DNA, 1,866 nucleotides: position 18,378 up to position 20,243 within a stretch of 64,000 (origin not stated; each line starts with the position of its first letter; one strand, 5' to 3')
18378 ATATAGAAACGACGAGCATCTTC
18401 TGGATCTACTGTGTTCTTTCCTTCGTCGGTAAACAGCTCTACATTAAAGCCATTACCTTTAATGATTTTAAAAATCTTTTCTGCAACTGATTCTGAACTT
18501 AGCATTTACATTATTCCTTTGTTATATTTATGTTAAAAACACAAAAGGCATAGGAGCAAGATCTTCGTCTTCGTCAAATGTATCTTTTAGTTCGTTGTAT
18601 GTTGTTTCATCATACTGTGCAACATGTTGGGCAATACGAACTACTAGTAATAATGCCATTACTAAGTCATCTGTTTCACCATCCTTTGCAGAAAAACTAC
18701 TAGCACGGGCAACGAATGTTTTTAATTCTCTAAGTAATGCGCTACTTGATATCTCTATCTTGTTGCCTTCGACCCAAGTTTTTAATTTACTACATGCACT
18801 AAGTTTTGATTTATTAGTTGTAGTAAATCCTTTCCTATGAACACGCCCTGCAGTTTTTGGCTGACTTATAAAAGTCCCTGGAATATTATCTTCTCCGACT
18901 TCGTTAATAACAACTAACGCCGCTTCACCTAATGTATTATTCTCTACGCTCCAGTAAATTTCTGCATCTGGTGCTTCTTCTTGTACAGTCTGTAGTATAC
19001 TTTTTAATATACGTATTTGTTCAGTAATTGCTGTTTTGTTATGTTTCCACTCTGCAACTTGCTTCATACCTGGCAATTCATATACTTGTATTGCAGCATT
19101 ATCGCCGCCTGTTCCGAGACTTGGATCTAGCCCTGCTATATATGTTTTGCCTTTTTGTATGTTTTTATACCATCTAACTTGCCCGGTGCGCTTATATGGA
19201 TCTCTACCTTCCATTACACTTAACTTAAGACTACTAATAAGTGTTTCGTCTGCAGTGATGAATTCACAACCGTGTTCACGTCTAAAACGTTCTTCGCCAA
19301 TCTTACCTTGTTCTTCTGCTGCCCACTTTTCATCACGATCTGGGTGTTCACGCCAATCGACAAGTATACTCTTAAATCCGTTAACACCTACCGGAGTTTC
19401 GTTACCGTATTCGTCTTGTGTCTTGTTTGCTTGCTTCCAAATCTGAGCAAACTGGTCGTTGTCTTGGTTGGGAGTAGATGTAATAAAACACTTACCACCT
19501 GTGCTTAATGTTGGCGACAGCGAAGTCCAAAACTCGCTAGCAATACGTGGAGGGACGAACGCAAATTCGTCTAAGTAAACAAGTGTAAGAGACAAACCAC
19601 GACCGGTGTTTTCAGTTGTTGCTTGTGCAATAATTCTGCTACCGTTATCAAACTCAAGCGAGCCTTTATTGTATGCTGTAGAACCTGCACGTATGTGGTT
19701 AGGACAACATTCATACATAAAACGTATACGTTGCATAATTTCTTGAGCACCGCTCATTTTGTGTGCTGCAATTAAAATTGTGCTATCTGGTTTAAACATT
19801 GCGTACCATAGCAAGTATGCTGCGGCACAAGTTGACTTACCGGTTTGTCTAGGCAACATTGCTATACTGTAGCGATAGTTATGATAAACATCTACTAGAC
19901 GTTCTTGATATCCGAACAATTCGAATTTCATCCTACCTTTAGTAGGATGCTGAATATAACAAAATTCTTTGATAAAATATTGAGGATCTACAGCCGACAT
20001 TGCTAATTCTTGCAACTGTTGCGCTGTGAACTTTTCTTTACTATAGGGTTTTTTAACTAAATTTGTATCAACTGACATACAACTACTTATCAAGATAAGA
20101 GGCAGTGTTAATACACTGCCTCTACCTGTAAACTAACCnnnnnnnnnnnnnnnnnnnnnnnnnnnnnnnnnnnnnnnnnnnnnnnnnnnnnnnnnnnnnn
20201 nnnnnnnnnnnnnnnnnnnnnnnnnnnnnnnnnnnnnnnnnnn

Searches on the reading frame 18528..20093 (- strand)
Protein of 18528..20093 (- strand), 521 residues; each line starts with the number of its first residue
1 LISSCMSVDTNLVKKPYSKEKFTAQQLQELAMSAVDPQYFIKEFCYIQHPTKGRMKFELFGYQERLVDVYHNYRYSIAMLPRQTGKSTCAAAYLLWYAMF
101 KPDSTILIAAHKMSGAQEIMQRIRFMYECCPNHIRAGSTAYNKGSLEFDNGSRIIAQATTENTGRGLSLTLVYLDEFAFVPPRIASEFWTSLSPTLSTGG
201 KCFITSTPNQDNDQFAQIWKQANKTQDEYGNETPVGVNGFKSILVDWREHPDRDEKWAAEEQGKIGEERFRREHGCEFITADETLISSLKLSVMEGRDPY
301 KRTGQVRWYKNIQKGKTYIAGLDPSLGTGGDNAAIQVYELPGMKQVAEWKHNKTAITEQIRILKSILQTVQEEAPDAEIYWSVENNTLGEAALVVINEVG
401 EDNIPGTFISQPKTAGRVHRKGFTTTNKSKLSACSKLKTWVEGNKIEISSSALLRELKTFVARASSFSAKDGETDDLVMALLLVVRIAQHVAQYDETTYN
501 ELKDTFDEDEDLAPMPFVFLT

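Call 21: search_dna_similar(query=window:18528-20093:-, collection=phages, mode=protein, max_rows=25)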
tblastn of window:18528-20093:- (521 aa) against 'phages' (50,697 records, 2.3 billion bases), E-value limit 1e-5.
Records with a match: 2640; places in all: 2712; records where one place covers at least 80% of the query: 2206.
Best place of each record, by identity: <60% 2640.
By first word of the organism name: Escherichia 667; Synechococcus 378; Klebsiella 331; Salmonella 202; Vibrio 137; Shigella 89; Aeromonas 80; Acinetobacter 71; Cyanophage 61; Enterobacter 59; and 75 more.
By host as written in the record: - 473; Escherichia coli 278; Klebsiella pneumoniae 114; Synechococcus 107; Escherichia coli O157:H7 38; Synechococcus sp. 38; Salmonella enterica 29; Synechococcus sp. WH7803 28; and 599 more.
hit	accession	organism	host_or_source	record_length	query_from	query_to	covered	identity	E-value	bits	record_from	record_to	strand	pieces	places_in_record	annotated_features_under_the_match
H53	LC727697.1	Pseudomonas phage sp. 30-2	Pseudomonas aeruginosa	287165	6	521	99%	58.1%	0e+0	628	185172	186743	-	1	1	hypothetical protein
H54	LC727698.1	Pseudomonas phage sp. 30-3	Pseudomonas aeruginosa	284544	6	521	99%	58.1%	0e+0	628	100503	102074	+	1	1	hypothetical protein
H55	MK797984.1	Pseudomonas phage vB_PaeM_PA5oct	-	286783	6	521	99%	57.9%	0e+0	627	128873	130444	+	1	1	hypothetical protein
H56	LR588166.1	Pseudomonas phage vB_PaeM_MIJ3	-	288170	6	521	99%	57.9%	0e+0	627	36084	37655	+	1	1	phage terminase, large ...: phage terminase, large subunit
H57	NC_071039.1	Pseudomonas phage vB_PaeM_PA5oct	-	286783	6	521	99%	57.9%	0e+0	627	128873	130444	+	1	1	terminase large subunit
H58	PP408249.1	Pseudomonas phage vB_Pa-PAC2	Pseudomonas aeruginosa PAO1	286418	6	521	99%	57.9%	0e+0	627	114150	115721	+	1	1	DNA terminase packaging enzyme large subunit | hypothetical protein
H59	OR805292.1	Pseudomonas phage Cassandra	Pseudomonas aeruginosa PAO1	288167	6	521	99%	57.9%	0e+0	626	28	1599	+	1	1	terminase large subunit | hypothetical protein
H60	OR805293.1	Pseudomonas phage Deifobo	Pseudomonas aeruginosa PAO1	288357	6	521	99%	57.9%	0e+0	626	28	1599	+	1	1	terminase large subunit | hypothetical protein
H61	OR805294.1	Pseudomonas phage Ettore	Pseudomonas aeruginosa PAO1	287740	6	521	99%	57.9%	0e+0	626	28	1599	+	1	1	terminase large subunit | hypothetical protein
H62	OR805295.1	Pseudomonas phage Paride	Pseudomonas aeruginosa PAO1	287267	6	521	99%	57.9%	0e+0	626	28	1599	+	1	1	terminase large subunit | hypothetical protein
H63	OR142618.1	Pseudomonas phage Callisto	Pseudomonas aeruginosa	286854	6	521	99%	57.7%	0e+0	625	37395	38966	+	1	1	hypothetical protein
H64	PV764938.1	Sinorhizobium phage Phosso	Sinohrizobium meliloti NRRL L-50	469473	7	519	98%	54.4%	0e+0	575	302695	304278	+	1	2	terminase large subunit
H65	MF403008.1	Agrobacterium phage Atu_ph07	Agrobacterium tumefaciens C58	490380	6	504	96%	50.2%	1e-151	545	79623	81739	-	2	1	terminase DNA packaging enzyme large | terminase large subunit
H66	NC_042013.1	Agrobacterium phage Atu_ph07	Agrobacterium tumefaciens C58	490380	6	504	96%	50.2%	1e-151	545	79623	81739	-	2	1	terminase large subunit (x2)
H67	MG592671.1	Vibrio phage 2.275.O._10N.286.54.E11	Vibrio cyclitrophicus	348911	6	519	99%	48.3%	1e-159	508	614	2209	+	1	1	terminase-like family protein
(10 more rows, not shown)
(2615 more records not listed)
